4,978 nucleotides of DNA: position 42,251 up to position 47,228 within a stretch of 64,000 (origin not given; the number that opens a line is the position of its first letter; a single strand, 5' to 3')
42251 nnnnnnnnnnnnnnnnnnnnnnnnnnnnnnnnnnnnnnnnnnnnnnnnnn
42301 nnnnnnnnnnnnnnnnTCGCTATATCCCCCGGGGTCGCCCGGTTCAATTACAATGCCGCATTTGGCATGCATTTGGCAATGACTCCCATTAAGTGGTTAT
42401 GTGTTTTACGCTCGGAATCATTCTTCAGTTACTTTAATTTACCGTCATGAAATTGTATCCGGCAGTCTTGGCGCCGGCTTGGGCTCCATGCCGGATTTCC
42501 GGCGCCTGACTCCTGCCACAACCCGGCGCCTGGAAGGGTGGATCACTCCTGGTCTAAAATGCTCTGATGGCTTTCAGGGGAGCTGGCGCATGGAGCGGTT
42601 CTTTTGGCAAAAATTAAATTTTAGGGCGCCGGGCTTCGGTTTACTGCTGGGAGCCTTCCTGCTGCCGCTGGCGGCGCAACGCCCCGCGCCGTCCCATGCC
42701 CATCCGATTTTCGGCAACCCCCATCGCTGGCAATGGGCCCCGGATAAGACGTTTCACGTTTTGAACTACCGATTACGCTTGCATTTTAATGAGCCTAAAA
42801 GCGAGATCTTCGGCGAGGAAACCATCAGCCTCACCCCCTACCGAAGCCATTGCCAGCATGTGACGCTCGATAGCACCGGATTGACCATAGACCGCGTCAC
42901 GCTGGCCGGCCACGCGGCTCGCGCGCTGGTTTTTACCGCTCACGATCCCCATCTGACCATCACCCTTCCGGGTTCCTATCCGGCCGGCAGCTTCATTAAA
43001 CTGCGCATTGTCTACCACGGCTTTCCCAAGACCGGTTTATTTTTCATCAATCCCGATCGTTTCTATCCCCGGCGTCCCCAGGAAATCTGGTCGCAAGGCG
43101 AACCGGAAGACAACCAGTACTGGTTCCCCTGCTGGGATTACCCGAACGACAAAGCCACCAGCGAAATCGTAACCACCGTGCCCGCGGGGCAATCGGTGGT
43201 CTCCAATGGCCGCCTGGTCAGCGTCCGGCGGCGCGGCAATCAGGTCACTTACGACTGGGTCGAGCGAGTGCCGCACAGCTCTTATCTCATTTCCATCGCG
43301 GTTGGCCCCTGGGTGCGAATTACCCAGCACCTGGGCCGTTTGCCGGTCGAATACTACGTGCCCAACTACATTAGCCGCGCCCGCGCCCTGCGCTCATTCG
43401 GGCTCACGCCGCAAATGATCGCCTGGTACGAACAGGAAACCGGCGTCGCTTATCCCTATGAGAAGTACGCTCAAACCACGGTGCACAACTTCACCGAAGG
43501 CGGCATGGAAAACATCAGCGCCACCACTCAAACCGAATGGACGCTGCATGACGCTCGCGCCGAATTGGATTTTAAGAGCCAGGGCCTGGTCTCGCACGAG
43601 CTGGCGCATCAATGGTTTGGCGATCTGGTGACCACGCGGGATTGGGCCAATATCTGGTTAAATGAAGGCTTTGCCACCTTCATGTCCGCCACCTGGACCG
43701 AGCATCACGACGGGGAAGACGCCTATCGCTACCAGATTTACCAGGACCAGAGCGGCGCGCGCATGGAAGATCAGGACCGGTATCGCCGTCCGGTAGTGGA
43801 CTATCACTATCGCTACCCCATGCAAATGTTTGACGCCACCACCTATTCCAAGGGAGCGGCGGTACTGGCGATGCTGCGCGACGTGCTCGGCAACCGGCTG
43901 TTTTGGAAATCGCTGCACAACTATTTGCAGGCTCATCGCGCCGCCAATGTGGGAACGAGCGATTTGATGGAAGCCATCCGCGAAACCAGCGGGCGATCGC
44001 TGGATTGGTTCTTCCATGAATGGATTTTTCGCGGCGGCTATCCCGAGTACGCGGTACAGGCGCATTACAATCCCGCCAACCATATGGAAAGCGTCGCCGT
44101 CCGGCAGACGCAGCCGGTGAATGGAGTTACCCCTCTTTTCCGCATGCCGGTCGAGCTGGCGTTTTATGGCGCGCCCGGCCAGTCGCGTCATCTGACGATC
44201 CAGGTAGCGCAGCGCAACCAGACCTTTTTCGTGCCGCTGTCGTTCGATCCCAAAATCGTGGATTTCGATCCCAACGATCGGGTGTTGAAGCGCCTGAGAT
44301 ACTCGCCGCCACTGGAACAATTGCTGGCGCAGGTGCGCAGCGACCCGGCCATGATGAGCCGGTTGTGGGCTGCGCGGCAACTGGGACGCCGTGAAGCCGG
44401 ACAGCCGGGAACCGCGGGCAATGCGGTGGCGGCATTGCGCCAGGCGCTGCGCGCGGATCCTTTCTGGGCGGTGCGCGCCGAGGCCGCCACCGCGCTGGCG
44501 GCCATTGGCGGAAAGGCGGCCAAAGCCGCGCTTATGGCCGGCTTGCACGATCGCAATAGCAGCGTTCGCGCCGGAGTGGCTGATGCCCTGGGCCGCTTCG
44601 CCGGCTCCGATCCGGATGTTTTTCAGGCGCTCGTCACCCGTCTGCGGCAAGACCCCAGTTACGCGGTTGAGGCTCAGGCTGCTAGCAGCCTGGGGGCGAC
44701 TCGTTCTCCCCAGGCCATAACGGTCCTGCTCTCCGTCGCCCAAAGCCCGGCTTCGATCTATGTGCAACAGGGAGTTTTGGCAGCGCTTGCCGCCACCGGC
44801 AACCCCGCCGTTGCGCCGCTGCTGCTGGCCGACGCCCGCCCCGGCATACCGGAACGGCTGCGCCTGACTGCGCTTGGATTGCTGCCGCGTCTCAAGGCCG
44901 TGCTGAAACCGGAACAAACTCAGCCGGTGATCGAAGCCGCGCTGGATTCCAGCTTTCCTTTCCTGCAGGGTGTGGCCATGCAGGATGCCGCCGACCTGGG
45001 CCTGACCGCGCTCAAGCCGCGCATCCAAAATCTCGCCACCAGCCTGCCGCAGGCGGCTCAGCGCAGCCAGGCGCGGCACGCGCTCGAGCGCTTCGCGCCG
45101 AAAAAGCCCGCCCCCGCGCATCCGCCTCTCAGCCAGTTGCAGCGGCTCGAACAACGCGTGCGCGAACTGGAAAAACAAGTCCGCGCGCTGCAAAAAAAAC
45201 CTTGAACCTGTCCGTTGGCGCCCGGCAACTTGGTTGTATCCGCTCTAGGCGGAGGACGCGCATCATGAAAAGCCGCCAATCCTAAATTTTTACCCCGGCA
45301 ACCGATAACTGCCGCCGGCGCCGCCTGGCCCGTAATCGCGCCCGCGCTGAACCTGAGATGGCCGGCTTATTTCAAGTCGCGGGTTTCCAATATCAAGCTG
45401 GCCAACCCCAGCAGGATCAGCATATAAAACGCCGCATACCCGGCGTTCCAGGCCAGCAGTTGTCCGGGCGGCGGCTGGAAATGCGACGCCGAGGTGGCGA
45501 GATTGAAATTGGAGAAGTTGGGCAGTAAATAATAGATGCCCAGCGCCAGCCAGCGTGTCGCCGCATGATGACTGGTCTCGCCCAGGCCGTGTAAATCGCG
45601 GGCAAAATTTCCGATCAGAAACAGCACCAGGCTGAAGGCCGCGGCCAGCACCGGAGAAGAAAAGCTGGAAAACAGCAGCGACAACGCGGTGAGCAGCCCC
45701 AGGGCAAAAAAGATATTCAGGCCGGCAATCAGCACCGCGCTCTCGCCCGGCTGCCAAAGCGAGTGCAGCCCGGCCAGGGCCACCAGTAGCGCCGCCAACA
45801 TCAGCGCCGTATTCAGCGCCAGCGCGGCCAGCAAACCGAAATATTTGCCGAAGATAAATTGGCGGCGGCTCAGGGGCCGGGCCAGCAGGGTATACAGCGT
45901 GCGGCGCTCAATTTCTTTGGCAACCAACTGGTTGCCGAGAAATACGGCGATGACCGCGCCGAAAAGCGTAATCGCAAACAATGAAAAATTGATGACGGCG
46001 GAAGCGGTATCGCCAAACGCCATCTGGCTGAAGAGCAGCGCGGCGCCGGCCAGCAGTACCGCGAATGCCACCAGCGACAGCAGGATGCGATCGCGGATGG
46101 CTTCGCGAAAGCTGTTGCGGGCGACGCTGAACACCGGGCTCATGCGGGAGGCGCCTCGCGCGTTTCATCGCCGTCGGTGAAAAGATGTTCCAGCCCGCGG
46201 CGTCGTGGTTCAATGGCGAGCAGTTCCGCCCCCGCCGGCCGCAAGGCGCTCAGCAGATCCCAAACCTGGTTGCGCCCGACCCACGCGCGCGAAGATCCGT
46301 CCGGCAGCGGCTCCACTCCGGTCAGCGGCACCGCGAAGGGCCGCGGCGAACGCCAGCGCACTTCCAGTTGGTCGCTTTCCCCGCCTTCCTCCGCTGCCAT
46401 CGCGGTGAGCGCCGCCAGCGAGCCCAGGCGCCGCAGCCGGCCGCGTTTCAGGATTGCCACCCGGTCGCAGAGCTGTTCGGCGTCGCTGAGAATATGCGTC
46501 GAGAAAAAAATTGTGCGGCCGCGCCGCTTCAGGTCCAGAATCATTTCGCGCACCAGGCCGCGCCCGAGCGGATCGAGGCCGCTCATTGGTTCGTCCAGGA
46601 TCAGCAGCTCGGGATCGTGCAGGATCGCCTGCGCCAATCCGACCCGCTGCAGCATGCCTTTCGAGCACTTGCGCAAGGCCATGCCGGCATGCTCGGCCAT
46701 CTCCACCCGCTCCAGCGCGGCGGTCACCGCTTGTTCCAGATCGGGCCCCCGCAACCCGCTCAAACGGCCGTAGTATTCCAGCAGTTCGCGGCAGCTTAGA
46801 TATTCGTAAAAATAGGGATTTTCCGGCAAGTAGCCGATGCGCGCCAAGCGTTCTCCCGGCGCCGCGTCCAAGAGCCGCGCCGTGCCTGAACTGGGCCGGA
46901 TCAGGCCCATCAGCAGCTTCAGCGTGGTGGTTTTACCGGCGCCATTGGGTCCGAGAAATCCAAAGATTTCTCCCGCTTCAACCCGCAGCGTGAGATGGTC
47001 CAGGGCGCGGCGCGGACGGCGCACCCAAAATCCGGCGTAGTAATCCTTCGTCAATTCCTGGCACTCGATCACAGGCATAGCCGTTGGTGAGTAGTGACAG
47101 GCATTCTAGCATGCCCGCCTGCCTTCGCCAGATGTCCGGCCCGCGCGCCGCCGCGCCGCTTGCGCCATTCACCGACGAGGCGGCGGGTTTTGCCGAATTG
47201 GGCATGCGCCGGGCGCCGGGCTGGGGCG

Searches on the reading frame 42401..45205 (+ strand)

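Call 86: search_protein_families(library=pfam, proteins=[window:42401-45205:+], max_evalue=0.00001)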
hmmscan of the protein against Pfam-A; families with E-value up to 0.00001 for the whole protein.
window:42401-45205:+ (934 aa): 4 families
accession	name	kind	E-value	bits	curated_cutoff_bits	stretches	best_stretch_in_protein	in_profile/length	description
PF01433.26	Peptidase_M1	-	1.7e-49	168.8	27.7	1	334-541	4-218/218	Peptidase family M1 domain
PF13646.12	HEAT_2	-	6.5e-30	103.7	27.7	3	677-751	2-74/88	HEAT repeats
PF17900.6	Peptidase_M1_N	-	2.1e-22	80.6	25.8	1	122-296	4-186/186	Peptidase M1 N-terminal domain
PF02985.28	HEAT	-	1.6e-06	28.2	23.5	0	710-734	4-28/31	HEAT repeat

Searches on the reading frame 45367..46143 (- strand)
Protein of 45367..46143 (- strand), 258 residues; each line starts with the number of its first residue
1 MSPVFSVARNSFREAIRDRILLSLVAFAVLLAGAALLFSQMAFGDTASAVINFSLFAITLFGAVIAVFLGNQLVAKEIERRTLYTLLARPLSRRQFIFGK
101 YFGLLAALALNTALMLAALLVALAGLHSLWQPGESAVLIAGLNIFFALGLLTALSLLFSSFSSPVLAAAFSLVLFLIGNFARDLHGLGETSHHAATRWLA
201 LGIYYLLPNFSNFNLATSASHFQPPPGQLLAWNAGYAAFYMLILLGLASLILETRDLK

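Call 86: search_protein_families(library=pfam, proteins=[window:45367-46143:-], max_evalue=0.00001)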
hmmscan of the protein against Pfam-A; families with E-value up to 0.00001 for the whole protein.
window:45367-46143:- (258 aa): 2 families
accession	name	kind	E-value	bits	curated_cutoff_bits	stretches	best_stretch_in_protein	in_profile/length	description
PF12679.13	ABC2_membrane_2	-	3e-18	66.5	27.2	1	6-256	2-282/283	ABC-2 family transporter protein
PF12730.13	ABC2_membrane_4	-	1.3e-07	32.3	27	1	21-174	15-175/179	ABC-2 family transporter protein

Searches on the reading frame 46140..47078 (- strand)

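Call 86: search_protein_families(library=pfam, proteins=[window:46140-47078:-], max_evalue=0.00001)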
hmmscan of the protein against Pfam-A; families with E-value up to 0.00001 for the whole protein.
window:46140-47078:- (312 aa): 2 families
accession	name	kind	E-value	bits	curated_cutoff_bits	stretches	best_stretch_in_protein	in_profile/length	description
PF00005.33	ABC_tran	-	4.9e-25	89.2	25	1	26-165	1-136/137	ABC transporter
PF13304.12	AAA_21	-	5.7e-11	43.5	27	1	135-196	235-299/304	AAA domain, putative AbiEii toxin, Type IV TA system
